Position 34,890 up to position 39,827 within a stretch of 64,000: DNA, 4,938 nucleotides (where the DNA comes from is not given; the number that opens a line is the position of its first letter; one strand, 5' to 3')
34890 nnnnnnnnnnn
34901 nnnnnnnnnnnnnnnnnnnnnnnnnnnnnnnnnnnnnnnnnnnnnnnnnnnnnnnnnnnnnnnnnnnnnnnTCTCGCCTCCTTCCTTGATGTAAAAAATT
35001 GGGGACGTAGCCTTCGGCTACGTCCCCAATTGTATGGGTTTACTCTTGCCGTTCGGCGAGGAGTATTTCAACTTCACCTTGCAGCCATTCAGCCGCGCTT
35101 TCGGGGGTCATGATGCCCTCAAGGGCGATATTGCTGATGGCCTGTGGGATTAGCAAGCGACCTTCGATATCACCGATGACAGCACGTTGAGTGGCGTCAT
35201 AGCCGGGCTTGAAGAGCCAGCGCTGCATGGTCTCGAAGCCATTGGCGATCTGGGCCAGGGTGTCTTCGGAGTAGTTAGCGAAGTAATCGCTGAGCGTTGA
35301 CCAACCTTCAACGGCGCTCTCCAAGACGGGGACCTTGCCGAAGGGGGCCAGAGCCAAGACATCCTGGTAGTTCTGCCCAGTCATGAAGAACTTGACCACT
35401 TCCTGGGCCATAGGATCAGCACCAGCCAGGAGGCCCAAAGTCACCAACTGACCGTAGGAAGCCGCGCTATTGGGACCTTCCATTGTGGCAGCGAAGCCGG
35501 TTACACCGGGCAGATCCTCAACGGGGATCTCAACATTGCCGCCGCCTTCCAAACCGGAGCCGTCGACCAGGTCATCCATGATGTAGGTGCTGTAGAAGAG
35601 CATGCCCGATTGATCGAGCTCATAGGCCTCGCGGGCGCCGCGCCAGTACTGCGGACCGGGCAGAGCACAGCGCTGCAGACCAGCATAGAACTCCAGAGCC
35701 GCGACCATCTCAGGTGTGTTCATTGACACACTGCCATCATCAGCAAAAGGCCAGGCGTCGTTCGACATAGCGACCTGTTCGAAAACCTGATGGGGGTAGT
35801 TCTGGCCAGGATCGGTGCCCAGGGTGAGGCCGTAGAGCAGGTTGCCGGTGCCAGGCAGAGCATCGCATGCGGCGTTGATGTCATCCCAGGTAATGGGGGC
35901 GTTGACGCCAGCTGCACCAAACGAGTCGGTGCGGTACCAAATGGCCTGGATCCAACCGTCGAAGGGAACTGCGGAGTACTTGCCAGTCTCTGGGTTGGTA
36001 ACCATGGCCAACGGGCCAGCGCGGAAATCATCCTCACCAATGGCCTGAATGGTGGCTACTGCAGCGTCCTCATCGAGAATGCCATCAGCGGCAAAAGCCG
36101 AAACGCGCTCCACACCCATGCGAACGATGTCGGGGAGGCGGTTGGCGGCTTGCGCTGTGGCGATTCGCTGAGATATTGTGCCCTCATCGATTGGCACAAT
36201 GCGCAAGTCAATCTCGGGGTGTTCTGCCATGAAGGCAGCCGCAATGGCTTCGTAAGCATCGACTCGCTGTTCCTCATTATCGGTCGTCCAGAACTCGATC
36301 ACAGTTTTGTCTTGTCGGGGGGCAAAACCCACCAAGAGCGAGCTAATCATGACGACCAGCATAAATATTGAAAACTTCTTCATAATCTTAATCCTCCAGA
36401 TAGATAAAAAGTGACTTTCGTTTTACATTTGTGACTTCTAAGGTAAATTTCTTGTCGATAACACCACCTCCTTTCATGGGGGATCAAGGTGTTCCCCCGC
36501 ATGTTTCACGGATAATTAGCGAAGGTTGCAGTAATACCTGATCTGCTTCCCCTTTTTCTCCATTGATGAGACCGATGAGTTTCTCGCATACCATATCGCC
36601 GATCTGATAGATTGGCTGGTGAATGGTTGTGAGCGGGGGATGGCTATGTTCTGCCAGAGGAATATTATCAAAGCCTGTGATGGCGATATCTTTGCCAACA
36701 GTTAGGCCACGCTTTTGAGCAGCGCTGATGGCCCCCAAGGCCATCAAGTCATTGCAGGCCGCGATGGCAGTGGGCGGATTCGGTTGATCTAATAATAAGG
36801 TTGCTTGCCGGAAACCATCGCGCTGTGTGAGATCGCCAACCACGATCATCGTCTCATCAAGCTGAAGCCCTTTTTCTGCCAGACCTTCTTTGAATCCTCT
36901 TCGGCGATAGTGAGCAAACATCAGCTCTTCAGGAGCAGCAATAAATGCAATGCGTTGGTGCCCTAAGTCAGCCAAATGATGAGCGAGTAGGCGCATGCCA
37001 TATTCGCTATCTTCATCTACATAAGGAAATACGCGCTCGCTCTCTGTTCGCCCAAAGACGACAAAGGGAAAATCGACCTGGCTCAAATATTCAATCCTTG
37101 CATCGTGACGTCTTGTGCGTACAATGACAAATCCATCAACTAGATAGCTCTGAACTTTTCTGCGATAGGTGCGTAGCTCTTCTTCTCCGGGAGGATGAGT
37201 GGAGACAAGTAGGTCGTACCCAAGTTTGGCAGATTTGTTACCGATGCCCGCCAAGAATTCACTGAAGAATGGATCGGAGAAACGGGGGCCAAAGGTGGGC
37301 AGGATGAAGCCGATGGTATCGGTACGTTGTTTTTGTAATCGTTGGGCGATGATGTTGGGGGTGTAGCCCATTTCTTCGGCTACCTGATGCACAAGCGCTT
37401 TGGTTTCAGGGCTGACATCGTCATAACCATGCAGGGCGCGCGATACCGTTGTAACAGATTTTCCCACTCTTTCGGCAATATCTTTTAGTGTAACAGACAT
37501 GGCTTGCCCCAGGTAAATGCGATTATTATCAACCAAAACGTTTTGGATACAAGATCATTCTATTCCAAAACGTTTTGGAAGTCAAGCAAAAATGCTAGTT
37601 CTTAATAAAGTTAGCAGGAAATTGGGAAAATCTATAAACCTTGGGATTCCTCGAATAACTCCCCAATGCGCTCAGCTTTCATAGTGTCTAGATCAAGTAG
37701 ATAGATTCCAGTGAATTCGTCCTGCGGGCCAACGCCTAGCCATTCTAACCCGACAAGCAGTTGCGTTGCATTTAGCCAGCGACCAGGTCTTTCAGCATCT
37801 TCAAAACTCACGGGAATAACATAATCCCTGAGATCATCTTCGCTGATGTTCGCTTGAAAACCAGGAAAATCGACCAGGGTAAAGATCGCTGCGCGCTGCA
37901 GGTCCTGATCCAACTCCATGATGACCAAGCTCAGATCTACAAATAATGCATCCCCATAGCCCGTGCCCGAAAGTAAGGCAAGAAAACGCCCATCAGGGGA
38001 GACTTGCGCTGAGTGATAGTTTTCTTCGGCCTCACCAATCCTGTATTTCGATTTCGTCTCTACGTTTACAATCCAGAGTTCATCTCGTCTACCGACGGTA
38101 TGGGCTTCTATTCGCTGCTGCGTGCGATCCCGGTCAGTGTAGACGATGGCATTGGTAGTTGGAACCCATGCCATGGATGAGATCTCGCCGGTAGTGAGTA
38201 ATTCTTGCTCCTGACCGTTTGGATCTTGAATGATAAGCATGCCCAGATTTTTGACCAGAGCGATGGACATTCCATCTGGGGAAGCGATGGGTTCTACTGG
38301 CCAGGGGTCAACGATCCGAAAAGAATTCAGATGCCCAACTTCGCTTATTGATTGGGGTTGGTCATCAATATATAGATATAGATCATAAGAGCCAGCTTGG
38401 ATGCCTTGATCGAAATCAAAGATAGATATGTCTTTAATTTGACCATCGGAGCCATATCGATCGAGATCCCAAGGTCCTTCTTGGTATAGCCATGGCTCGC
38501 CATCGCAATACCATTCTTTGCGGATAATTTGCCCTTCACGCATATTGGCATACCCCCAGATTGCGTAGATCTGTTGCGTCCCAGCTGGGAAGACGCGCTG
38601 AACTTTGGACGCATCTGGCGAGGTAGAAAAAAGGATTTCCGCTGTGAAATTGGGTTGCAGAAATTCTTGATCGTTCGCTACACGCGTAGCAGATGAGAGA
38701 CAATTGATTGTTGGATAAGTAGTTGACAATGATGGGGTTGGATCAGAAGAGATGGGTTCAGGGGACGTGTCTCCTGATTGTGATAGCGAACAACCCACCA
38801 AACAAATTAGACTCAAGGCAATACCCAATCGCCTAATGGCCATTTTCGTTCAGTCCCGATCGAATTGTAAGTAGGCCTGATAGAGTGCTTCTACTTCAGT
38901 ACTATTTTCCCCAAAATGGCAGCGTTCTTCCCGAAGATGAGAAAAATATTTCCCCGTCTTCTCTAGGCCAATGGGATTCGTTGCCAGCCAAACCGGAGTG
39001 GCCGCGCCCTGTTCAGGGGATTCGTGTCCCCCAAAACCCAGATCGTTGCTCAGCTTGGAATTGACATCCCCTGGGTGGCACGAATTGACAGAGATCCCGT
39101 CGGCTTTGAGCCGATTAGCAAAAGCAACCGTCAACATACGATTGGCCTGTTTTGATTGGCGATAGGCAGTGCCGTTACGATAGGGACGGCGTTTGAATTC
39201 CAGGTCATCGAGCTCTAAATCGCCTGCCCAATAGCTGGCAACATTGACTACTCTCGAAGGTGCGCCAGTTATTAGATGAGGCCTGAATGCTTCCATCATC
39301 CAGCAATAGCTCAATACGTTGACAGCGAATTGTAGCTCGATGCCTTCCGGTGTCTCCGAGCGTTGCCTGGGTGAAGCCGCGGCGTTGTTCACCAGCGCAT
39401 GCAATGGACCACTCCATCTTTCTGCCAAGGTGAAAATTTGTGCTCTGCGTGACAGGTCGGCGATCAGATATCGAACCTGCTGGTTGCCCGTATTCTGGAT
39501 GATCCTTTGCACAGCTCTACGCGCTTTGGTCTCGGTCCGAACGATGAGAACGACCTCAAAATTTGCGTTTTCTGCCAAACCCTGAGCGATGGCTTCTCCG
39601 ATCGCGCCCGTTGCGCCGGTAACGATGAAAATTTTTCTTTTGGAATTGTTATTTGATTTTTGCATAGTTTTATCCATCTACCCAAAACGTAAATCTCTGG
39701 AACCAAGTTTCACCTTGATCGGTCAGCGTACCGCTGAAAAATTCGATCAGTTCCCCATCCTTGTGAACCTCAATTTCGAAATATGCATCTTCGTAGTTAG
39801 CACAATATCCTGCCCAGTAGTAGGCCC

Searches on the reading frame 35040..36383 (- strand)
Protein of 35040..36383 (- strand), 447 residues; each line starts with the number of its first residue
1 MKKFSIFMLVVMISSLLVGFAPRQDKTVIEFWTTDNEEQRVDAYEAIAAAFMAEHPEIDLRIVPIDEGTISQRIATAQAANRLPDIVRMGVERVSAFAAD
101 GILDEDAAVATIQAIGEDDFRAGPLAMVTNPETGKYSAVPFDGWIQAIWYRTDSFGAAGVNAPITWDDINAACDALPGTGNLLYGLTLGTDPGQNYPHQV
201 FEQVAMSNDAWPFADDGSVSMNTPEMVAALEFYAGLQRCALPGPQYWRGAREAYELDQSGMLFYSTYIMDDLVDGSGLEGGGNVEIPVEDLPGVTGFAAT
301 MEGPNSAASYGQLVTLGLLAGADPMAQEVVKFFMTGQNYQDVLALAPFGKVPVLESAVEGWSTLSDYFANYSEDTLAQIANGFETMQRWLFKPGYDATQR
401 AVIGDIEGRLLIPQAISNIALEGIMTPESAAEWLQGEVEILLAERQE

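Call 7: search_protein_families(library=pfam, proteins=[window:35040-36383:-], max_evalue=0.0001)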
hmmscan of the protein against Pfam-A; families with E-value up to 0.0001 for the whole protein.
window:35040-36383:- (447 aa): 2 families
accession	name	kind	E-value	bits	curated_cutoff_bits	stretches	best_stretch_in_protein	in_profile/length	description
PF01547.30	SBP_bac_1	-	2.7e-18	67.5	26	1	41-324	5-289/307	Bacterial extracellular solute-binding protein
PF13416.11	SBP_bac_8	-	4.8e-14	53.3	27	1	46-359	1-267/279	Bacterial extracellular solute-binding protein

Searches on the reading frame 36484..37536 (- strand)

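Call 8: search_protein_families(library=pfam, proteins=[window:36484-37536:-], max_evalue=0.0001)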
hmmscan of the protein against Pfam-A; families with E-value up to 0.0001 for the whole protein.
window:36484-37536:- (350 aa): 4 families
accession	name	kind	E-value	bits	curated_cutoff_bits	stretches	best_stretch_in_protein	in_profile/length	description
PF13377.12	Peripla_BP_3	-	1.5e-37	129.6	26.5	1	185-346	1-167/167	Periplasmic binding protein-like domain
PF00532.27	Peripla_BP_1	-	1.4e-28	100.6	22.2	1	72-341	1-278/281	Periplasmic binding proteins and sugar binding domain of LacI family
PF00356.27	LacI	-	1.6e-15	57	27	1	16-61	1-46/46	Bacterial regulatory proteins, lacI family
PF13407.12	Peripla_BP_4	-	1.9e-11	44.5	35.1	1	84-294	6-221/258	Periplasmic binding protein domain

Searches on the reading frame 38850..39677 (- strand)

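Call 8: search_protein_families(library=pfam, proteins=[window:38850-39677:-], max_evalue=0.0001)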
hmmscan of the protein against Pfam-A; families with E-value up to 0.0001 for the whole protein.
window:38850-39677:- (275 aa): 5 families
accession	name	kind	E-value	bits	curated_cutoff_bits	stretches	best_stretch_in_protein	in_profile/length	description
PF00106.31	adh_short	-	1.8e-27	96.6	26.6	1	15-212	1-189/195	short chain dehydrogenase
PF13561.12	adh_short_C2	-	2.2e-17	63.8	27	1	21-213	1-184/236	Enoyl-(Acyl carrier protein) reductase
PF01370.27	Epimerase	-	4.7e-09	36.4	20.9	1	18-201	2-171/240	NAD dependent epimerase/dehydratase family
PF08659.16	KR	-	3e-07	30.9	22.6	1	17-100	3-90/180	KR domain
PF02719.21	Polysacc_synt_2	-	2.7e-05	23.9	20.2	1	18-89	2-77/293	Polysaccharide biosynthesis protein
